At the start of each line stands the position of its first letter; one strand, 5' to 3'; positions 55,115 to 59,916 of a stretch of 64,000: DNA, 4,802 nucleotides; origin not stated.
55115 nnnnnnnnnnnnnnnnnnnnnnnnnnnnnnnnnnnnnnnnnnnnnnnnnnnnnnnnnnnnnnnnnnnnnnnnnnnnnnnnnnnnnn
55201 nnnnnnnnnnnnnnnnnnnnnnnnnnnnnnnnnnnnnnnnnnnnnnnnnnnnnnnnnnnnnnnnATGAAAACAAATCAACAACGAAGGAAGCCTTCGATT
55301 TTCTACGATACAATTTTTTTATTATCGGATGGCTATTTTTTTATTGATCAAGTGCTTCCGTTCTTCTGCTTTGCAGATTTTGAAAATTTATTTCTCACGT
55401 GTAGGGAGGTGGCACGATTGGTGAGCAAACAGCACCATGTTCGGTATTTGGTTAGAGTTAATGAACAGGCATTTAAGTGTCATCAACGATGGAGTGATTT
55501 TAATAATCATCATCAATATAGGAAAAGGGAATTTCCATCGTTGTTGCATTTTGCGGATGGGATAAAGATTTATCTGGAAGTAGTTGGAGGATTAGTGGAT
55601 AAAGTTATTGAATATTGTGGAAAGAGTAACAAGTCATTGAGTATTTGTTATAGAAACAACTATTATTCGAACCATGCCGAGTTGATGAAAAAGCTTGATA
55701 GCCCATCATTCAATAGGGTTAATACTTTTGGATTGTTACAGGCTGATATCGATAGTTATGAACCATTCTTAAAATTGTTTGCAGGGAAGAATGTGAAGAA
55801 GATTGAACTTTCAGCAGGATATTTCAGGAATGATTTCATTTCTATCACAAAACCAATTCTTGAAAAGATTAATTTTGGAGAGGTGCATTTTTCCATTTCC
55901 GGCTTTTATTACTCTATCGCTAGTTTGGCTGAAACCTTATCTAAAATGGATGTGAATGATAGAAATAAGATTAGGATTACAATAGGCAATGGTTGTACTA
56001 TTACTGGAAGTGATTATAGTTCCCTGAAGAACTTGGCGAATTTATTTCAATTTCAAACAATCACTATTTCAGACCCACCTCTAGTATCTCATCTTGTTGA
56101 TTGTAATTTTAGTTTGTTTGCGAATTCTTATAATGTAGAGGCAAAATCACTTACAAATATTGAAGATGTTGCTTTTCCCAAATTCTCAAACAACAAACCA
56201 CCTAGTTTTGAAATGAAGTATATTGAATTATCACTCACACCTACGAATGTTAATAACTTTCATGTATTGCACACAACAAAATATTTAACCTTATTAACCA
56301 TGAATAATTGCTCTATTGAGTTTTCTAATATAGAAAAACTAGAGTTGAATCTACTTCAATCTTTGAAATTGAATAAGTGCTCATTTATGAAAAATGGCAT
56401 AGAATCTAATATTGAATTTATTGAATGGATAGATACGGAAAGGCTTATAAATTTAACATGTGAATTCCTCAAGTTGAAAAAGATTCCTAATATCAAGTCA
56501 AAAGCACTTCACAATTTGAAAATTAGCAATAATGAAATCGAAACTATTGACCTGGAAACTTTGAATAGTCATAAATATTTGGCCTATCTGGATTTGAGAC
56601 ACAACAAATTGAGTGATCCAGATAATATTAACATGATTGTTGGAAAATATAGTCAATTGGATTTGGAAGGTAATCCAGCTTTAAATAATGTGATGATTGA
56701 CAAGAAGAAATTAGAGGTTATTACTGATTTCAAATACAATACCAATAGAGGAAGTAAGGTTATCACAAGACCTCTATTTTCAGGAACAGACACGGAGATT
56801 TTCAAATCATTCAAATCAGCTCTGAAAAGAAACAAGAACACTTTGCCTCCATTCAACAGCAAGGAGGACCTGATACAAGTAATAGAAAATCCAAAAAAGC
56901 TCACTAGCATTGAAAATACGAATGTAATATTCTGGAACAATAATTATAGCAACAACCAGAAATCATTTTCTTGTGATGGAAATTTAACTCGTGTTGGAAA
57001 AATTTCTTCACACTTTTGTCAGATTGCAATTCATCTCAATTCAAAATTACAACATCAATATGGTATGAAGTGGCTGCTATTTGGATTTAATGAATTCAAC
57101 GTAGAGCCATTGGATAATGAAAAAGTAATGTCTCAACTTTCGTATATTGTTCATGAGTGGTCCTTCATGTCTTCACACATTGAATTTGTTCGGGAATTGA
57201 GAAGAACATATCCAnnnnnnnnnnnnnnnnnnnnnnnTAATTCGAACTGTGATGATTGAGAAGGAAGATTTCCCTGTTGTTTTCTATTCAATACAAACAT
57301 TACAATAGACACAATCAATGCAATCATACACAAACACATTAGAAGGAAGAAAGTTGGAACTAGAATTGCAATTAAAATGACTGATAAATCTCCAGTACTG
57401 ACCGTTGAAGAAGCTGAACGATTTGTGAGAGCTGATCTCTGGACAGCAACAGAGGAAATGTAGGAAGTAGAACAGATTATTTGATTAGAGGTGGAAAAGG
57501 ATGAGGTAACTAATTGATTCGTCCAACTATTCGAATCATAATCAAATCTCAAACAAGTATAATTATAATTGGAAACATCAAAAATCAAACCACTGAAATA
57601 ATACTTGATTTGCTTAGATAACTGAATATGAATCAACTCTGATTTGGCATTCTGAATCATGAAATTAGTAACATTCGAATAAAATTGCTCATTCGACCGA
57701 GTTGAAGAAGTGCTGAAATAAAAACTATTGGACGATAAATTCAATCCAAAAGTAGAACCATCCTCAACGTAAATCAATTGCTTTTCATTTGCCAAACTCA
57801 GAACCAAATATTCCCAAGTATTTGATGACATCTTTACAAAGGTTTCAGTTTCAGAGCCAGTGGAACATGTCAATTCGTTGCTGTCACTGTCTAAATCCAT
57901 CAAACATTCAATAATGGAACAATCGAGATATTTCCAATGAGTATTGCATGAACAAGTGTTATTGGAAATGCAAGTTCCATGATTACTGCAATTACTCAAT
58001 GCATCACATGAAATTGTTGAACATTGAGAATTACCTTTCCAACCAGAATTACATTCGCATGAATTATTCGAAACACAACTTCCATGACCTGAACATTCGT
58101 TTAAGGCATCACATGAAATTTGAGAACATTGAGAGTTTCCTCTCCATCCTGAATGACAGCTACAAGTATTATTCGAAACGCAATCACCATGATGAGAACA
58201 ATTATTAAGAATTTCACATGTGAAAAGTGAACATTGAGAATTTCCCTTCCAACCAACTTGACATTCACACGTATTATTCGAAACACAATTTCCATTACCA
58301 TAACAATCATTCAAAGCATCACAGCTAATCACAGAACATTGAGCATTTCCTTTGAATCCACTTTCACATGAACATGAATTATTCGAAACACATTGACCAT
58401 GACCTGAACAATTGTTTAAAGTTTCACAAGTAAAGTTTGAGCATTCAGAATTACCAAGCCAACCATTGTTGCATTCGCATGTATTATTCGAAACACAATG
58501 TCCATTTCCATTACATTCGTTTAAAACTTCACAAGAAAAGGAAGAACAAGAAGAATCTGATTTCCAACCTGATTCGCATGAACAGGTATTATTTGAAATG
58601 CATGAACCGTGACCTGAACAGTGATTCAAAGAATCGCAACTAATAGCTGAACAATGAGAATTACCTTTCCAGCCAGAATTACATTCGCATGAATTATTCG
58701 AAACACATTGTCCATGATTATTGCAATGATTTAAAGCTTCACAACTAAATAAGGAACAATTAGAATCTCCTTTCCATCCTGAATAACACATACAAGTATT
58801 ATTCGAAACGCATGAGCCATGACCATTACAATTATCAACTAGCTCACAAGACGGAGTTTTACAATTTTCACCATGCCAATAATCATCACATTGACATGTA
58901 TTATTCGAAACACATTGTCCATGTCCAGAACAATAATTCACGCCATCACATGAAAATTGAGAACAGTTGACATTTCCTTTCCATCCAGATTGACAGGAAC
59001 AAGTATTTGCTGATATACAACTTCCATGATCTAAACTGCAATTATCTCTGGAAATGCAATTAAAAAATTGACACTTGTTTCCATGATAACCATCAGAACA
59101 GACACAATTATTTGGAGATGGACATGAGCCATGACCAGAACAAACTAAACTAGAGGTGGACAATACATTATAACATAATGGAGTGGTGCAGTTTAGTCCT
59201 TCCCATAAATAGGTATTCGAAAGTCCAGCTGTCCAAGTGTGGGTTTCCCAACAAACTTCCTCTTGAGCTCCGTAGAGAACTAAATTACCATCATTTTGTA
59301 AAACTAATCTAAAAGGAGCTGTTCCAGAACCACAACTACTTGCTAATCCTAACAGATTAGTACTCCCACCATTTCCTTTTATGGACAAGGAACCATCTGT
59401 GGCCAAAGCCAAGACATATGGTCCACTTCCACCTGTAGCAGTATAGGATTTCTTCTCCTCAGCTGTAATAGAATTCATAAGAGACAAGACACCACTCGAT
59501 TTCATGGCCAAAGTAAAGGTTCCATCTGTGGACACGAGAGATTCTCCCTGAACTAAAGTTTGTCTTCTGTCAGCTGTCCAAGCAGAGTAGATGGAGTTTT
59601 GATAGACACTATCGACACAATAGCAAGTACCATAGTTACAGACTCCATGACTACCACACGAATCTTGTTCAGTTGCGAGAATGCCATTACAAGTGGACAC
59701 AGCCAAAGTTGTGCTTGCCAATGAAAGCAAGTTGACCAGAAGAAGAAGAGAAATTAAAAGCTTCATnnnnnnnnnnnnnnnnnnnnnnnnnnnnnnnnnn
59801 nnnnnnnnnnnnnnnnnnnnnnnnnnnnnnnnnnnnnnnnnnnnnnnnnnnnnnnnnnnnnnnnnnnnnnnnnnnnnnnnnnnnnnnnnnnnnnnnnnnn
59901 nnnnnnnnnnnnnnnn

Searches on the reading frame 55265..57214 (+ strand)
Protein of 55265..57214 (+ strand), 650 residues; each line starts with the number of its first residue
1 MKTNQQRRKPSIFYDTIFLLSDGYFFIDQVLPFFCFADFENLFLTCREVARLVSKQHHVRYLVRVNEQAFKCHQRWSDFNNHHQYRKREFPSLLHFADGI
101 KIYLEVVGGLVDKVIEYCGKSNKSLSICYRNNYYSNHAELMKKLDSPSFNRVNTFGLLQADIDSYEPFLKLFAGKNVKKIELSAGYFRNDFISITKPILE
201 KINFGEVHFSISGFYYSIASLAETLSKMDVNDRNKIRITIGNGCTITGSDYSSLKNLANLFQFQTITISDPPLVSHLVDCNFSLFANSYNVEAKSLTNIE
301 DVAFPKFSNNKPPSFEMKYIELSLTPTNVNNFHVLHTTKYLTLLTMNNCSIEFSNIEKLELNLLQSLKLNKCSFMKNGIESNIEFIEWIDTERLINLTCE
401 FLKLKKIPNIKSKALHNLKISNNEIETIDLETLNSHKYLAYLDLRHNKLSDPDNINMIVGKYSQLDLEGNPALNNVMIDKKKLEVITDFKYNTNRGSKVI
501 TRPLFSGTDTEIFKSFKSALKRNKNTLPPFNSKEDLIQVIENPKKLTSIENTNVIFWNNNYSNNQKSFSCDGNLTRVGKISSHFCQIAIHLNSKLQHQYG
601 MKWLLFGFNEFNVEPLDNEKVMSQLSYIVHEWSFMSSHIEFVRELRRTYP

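Call 13: search_protein_families(library=pfam, proteins=[window:55265-57214:+], max_evalue=0.01)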
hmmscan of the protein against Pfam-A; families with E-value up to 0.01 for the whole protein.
window:55265-57214:+ (650 aa): 1 family
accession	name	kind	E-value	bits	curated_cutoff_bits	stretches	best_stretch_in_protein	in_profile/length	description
PF13855.12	LRR_8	-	0.0008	19.6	27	1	415-451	3-39/61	Leucine rich repeat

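Call 38: find_homologous_proteins(query=window:55265-57214:+, max_evalue=0.001)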
Query window:55265-57214:+ (650 aa): 2 proteins with E <= 0.001 among 8000 candidates.
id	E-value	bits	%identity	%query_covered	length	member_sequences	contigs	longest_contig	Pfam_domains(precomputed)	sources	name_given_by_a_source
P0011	0.0e+0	1473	100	100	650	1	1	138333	-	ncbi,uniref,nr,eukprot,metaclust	ncbi:predicted protein [Naegleria gruberi]|uniref:Predicted protein n=1 Tax=Naegleria gruberi TaxID=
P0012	1.3e-117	412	45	75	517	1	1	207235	-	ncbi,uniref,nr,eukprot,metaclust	ncbi:predicted protein [Naegleria gruberi]|uniref:Predicted protein n=1 Tax=Naegleria gruberi TaxID=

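Call 39: find_encoding_contigs(protein=P0012, flank=10000, max_places=4)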
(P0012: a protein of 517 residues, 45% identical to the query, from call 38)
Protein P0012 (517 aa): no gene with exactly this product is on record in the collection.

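Call 54: search_protein_families(library=pfam, proteins=[P0011], max_evalue=1)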
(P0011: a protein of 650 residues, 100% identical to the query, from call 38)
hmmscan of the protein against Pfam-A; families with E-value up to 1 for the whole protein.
P0011 (650 aa): 2 families
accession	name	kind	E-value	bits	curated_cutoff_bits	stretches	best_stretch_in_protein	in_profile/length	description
PF13855.12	LRR_8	-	0.0008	19.6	27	1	415-451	3-39/61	Leucine rich repeat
PF09023.15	Staphostatin_B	-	0.45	11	25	0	536-569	4-37/105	Staphostatin B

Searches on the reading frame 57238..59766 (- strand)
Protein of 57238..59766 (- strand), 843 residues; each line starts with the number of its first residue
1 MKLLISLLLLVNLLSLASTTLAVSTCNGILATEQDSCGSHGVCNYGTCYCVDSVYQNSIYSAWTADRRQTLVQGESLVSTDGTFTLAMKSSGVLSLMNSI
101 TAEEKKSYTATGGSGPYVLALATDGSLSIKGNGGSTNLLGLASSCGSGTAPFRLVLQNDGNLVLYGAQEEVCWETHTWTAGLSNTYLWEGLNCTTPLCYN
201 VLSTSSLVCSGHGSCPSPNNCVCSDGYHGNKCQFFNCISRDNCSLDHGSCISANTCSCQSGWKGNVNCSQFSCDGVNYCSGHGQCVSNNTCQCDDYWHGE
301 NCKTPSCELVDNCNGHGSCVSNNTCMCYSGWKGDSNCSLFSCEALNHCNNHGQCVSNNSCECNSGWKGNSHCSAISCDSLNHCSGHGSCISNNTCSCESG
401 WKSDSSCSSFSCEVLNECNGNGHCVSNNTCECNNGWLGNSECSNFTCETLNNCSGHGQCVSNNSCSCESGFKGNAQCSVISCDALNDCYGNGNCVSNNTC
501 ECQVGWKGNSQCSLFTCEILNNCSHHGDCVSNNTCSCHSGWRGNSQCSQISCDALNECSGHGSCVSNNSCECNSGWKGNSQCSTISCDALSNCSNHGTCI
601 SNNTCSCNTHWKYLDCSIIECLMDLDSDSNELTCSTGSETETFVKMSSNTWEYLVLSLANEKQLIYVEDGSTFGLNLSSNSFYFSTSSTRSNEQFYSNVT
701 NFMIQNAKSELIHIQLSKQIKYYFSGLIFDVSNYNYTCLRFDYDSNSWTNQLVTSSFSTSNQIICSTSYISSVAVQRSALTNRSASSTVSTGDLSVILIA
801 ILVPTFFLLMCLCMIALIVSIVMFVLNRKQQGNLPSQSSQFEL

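Call 13: search_protein_families(library=pfam, proteins=[window:57238-59766:-], max_evalue=0.01)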
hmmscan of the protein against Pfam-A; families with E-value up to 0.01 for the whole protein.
window:57238-59766:- (843 aa): 7 families
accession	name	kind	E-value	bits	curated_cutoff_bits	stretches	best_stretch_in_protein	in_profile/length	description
PF25024.1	EGF_TEN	-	7.2e-50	170.2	65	2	381-624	1-227/234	Teneurin EGF domain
PF07974.19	EGF_2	-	2.1e-46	156.4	22.1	8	205-232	4-32/32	EGF-like domain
PF23106.1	EGF_Teneurin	-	5.1e-40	135.6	24.3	6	347-372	4-27/30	Teneurin-like EGF domain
PF23301.1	EGF_PEAR1L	-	1.4e-24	86.3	37.5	1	315-338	14-36/49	Platelet endothelial aggregation receptor 1-like, EGF domain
PF00008.33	EGF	-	1.4e-08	35.2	21.5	0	517-544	1-31/32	EGF-like domain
PF21795.3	JAG1-like_EGF2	-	6e-05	23.4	27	0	247-264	2-19/25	Protein jagged-1-like, atypical EGF2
PF12661.13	hEGF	-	0.0082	17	29.3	0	348-366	1-22/22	Human growth factor-like EGF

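Call 54: search_protein_families(library=pfam, proteins=[P0003], max_evalue=1)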
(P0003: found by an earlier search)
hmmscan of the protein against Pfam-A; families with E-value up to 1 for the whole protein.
P0003 (507 aa): 7 families
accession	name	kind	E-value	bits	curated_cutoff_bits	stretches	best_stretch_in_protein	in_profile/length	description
PF12799.13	LRR_4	-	2.6e-06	27.9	27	3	174-205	2-31/44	Leucine Rich repeats (2 copies)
PF23952.1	LRR_EndoS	-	0.0048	17.6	27.9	1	145-205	52-114/116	Endo-beta-N-acetylglucosaminidase EndoS LRR domain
PF25019.1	LRR_R13L1-DRL21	-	0.013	15.9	27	1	275-337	65-122/127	R13L1/DRL21 LRRs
PF24492.1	HEAT_ECM29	-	0.024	15.2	27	1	79-131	37-89/160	Proteasome adapter and scaffold protein ECM29, HEAT-repeat domain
PF21589.2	AP5B1_barrel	-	0.033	14.6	21.9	1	299-349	12-62/71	AP-5 complex subunit beta-1, beta-barrel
PF18046.7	FKBP26_C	-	0.14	12.8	27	0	186-217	3-34/72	FKBP26_C-terminal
PF13516.12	LRR_6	-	0.17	12.4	23.4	0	304-316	3-15/24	Leucine Rich repeat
